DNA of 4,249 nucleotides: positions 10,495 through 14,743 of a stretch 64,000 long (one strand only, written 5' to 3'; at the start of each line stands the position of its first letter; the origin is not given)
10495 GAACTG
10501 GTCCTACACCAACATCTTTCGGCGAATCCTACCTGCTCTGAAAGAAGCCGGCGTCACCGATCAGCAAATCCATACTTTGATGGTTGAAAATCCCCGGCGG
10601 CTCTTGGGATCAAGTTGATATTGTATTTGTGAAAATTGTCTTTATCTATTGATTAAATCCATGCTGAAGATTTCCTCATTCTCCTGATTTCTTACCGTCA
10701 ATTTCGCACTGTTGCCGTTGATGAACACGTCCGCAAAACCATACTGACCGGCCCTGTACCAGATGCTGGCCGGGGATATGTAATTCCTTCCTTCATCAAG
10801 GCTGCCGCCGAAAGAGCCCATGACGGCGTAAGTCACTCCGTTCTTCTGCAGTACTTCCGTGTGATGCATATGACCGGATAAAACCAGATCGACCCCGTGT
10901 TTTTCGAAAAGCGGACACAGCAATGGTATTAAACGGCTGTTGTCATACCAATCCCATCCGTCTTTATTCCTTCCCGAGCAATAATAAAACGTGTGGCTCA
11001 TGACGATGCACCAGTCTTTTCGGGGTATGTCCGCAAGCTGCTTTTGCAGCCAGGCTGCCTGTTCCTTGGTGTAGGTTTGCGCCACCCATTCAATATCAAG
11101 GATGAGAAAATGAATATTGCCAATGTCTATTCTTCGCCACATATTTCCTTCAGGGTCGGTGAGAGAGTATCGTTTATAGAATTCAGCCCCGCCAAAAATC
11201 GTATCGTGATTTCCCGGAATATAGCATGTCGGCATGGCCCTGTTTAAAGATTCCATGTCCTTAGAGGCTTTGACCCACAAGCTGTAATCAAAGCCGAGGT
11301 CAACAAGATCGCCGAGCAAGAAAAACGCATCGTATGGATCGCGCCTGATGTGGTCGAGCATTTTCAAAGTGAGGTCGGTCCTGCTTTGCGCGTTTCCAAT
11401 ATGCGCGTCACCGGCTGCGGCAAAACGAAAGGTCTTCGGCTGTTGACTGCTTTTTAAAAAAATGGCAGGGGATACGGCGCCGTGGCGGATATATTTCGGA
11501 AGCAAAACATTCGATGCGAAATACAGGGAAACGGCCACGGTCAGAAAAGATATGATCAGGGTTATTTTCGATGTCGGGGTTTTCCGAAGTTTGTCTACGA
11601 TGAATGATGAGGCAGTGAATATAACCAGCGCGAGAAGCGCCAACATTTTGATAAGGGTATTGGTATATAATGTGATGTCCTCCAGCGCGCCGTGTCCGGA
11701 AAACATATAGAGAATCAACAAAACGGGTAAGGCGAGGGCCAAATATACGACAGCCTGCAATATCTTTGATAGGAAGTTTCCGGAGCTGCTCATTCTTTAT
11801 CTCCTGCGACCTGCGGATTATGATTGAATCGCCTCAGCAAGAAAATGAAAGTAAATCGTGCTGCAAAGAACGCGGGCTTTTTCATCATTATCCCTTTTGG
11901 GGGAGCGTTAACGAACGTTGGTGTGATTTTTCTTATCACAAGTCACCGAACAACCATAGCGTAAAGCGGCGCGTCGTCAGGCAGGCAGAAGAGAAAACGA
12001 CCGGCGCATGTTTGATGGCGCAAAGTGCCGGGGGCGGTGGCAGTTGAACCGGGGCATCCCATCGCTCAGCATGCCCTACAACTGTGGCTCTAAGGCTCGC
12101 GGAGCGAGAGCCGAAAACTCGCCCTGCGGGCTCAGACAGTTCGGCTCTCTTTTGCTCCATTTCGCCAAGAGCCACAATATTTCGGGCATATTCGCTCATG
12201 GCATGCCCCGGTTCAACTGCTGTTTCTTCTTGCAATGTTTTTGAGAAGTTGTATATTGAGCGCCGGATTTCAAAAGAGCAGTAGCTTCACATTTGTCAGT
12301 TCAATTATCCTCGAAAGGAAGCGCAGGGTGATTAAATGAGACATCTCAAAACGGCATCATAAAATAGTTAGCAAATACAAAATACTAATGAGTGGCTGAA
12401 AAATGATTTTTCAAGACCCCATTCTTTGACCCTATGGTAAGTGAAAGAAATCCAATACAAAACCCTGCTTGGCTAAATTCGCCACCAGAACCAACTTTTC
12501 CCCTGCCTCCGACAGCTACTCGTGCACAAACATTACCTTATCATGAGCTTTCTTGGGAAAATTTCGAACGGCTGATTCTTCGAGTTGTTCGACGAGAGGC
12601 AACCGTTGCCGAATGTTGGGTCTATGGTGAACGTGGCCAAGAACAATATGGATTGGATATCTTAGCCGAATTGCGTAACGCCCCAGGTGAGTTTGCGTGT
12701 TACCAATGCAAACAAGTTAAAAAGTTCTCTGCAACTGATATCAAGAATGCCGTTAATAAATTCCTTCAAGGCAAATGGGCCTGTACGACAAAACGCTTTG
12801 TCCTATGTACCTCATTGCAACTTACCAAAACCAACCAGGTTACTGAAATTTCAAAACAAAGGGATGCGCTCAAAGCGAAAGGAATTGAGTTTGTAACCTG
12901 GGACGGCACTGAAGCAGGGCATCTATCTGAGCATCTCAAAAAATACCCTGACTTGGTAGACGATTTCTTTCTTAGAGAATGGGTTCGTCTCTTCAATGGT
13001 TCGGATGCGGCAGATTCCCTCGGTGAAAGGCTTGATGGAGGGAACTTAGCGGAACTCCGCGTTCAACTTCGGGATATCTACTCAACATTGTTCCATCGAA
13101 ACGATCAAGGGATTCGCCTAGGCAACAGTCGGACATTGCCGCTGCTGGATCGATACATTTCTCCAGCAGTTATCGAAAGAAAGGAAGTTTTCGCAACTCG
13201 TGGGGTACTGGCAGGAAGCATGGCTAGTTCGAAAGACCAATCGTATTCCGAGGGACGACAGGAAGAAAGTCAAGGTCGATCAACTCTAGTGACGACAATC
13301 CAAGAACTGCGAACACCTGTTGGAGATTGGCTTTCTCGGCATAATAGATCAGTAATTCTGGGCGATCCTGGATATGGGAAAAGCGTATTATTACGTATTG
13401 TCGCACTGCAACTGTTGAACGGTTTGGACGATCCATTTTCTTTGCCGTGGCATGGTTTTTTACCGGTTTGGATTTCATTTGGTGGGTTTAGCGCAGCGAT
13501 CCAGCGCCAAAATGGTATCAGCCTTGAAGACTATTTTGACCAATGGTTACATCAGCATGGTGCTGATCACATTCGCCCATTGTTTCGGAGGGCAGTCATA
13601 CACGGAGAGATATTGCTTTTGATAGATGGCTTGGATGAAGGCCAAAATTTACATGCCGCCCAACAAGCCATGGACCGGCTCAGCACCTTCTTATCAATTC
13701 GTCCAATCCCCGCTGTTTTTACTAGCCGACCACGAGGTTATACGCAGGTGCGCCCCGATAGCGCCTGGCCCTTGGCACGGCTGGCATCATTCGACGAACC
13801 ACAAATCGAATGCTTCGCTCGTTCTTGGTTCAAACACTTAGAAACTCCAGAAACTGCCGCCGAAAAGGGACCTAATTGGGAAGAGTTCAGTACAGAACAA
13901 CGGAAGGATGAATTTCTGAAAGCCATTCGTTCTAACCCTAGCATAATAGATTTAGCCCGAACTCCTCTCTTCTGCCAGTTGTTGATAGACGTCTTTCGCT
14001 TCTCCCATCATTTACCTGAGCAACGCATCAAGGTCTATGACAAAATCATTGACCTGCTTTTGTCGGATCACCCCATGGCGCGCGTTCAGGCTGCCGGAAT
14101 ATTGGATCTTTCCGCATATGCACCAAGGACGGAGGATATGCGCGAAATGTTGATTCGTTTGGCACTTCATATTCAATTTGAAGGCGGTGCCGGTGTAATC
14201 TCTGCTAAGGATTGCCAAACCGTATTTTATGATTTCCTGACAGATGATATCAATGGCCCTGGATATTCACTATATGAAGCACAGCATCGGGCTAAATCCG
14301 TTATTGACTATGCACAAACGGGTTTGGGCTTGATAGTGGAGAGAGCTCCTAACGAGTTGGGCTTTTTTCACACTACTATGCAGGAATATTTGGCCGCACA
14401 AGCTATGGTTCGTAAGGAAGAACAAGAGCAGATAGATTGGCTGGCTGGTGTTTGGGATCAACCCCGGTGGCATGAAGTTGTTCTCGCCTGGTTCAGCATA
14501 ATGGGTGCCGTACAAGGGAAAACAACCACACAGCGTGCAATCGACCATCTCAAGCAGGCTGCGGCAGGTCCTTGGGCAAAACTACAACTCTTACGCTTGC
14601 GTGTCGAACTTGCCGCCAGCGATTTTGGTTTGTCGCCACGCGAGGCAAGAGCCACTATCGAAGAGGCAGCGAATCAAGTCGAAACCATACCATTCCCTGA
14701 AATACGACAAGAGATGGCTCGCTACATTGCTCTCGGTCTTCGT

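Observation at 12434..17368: Single-gene NLR/STAND candidate defence protein: Mrr-like nuclease + NACHT NTPase + ~950-aa HEAT/ARM-like sensor arm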

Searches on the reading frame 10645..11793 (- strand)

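Call 11: search_protein_families(library=pfam, proteins=[window:10645-11793:-], max_evalue=0.001)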
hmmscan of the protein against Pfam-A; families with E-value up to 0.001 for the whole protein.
window:10645-11793:- (383 aa): 2 families
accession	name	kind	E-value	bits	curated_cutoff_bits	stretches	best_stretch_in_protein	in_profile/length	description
PF00149.33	Metallophos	-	1.5e-18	68.3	21.5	1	122-311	1-190/191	Calcineurin-like phosphoesterase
PF12850.12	Metallophos_2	-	4.7e-08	33.6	27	1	124-334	3-141/154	Calcineurin-like phosphoesterase superfamily domain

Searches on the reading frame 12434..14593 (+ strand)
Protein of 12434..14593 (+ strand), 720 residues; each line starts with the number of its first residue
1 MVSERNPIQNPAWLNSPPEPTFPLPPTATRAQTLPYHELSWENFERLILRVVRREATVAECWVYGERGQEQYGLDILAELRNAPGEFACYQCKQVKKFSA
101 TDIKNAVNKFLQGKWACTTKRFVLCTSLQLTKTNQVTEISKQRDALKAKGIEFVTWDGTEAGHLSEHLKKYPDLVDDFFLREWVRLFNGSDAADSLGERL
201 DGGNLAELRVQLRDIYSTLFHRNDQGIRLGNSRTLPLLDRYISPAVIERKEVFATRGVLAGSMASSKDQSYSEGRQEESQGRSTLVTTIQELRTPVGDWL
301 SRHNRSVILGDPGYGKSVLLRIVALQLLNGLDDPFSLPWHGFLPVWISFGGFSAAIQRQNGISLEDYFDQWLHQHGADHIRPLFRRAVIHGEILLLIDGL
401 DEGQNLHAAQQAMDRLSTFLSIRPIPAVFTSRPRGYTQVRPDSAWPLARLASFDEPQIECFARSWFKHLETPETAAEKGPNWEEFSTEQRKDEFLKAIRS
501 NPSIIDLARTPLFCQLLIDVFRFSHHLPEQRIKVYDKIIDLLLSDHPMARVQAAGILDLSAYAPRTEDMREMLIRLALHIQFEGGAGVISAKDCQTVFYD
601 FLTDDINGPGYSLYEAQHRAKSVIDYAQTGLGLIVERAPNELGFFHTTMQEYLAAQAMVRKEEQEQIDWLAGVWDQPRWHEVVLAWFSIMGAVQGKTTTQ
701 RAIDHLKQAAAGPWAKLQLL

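Call 40: predict_structure(alignment_id=A2)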
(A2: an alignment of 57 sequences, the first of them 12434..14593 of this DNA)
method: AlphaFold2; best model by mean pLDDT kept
length: 720 residues; sequences in the alignment: 57
mean_pLDDT: 85.6   pTM: 0.84
mean pLDDT of the five models: 85.6, 84.2, 83.9, 83.8, 83.2
residues with pLDDT >= 90: 395; 70-90: 244; 50-70: 49; < 50: 32
segments of 3 or more residues with pLDDT < 50: 1-7, 258-282
pLDDT, mean of each block of 10 residues (from residue 1): 44 90 79 84 94 93 76 88 91 88 94 92 94 94 96 92 91 96 93 93 94 93 76 77 91 61 37 38 65 93 93 91 95 90 93 89 91 90 91 92 83 93 93 83 87 95 89 63 86 93 90 92 79 87 75 66 84 95 81 95 93 93 85 81 88 93 92 88 90 82 89 85
secondary structure, 60 per line:
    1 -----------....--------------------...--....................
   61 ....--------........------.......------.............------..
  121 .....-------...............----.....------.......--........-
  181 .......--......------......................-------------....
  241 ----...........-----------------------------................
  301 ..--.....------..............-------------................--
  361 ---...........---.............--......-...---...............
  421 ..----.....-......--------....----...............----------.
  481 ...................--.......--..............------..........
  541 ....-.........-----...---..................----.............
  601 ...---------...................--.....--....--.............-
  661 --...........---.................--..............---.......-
elements in order (helices of 4 or more, strands of 3 or more residues): H12-15 H41-55 E56-64 E73-80 E87-93 H100-112 E119-125 H133-147 E152-156 H163-169 H172-179 H181-187 H190-195 H202-223 H237-240 E245-255 E285-295 H296-302 E305-309 H316-329 E343-348 H349-358 H364-374 H378-390 E393-398 H406-422 E427-431 H433-438 E447-450 H455-469 H480-499 H502-508 H511-524 H531-544 H546-554 H566-583 E588-590 H591-603 H613-631 E634-638 E641-644 H647-659 H663-673 H677-693 H696-709 H713-719

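Call 43: fold_search(model_id=the predicted structure, library=pdb)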
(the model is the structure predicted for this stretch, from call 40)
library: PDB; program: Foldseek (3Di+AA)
matches with E <= 10: 1177; with E <= 0.001: 57
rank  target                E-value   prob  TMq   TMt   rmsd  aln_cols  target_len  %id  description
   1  4kxf_K                4.4e-11  1.00  0.30  0.25  12.8       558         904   15  Crystal structure of NLRC4 reveals its autoinhibition mechanism (released 2013-07-24)
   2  5irm_C                3.9e-10  1.00  0.29  0.28  13.0       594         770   16  Crystal structure of rabbit NOD2 in an ADP-bound state (Crystal form2) (released 2016-06-29)
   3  8fvu_B                8.6e-10  1.00  0.38  0.31   8.4       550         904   15  Cryo-EM structure of human Needle/NAIP/NLRC4 (R288A) (released 2024-01-03)
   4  5irm_A                2.9e-09  1.00  0.28  0.26  12.5       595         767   15  Crystal structure of rabbit NOD2 in an ADP-bound state (Crystal form2) (released 2016-06-29)
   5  9dh3_A                3.9e-09  1.00  0.30  0.19  18.1       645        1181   13  Cryo-EM structure of NLRP3 complex with Compound C (released 2024-12-25)
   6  8fw2_A                4.2e-09  1.00  0.41  0.33   8.2       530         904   14  Cryo-EM structure of full-length human NLRC4 inflammasome with C11 symmetry (released 2024-01-03)
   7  5irl                  1.2e-08  1.00  0.28  0.27  11.3       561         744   16  Crystal structure of rabbit NOD2 SER mutant in an ADP-bound state (released 2016-06-29)
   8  7pzc_A                4.8e-08  1.00  0.31  0.23  16.2       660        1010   14  Cryo-EM structure of the NLRP3 decamer bound to the inhibitor CRID3 (released 2022-01-26)
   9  7alv                  5.5e-08  1.00  0.28  0.40  12.8       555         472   12  Crystal Structure of NLRP3 NACHT domain in complex with a potent inhibitor (released 2021-10-20)
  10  9gu4                  6.0e-08  1.00  0.28  0.38  15.4       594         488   14  Crystal structure of NLRP3 in complex with inhibitor NP3-253 (released 2024-12-11)
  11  7wbu                  7.6e-08  1.00  0.24  0.20  13.5       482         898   16  Cryo-EM structure of bovine NLRP9 (released 2022-04-06)
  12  7wbt_A                7.6e-08  1.00  0.23  0.19  12.9       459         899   15  Crystal structure of bovine NLRP9 (released 2022-04-06)
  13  7pzc_B                1.6e-07  1.00  0.26  0.22  12.1       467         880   14  Cryo-EM structure of the NLRP3 decamer bound to the inhibitor CRID3 (released 2022-01-26)
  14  8swk_A                1.7e-07  1.00  0.29  0.26  13.6       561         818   15  Cryo-EM structure of NLRP3 closed hexamer (released 2024-02-14)
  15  8ri2                  1.9e-07  1.00  0.28  0.39  13.2       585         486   14  Crystal structure of NLRP3 in complex with inhibitor NP3-562 (released 2024-01-17)
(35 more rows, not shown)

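Call 110: fold_search(model_id=the predicted structure, library=viral)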
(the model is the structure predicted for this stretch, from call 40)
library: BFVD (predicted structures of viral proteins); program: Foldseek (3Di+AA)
matches with E <= 10: 606; with E <= 0.001: 5
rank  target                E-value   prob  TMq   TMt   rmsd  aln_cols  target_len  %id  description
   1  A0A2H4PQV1            6.5e-06  1.00  0.28  0.45   8.4       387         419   11  (no name in the UniProt tables at hand)
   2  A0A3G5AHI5            8.2e-06  1.00  0.25  0.32  10.4       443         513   13  Uncharacterized protein [Sylvanvirus sp.]
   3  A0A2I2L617            3.5e-04  0.99  0.18  0.24  24.0       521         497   11  ATPase AAA [Orpheovirus IHUMI-LCC2]
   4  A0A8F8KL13            5.8e-04  1.00  0.19  0.39  12.2       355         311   12  Replication factor C clamp loader [Clandestinovirus]
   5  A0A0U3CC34            9.1e-04  0.99  0.19  0.23  25.0       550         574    9  Uncharacterized AAA domain-containing protein ycf46 [Pseudomonas phage SM1]
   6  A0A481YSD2            1.9e-03  0.99  0.16  0.19  20.3       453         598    9  AAA family ATPase [Marseillevirus LCMAC101]
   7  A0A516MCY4            2.4e-03  1.00  0.20  0.38  13.9       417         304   10  (no name in the UniProt tables at hand)
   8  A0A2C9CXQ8            2.6e-03  1.00  0.20  0.39  11.1       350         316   11  Sliding-clamp-loader large subunit [Yersinia phage fHe-Yen9-04]
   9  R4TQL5                2.9e-03  0.94  0.17  0.19  27.5       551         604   12  (no name in the UniProt tables at hand)
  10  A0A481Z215            3.6e-03  0.93  0.14  0.10  29.3       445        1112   10  DNA mismatch repair ATPase [Pithovirus LCPAC101]
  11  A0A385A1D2            3.8e-03  0.97  0.14  0.21  19.3       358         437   12  (no name in the UniProt tables at hand)
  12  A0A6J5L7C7            3.9e-03  0.54  0.10  0.12  23.4       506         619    9  Replicative DNA helicase [uncultured Caudovirales phage]
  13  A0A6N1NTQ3            4.3e-03  0.80  0.13  0.17  19.1       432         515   11  ABC transporter [Tupanvirus soda lake]
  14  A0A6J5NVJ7            5.0e-03  0.87  0.18  0.22  23.8       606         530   10  Uncharacterized AAA domain-containing protein ycf46 [uncultured Caudovirales phage]
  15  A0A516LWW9            5.2e-03  1.00  0.13  0.27  18.6       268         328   13  (no name in the UniProt tables at hand)
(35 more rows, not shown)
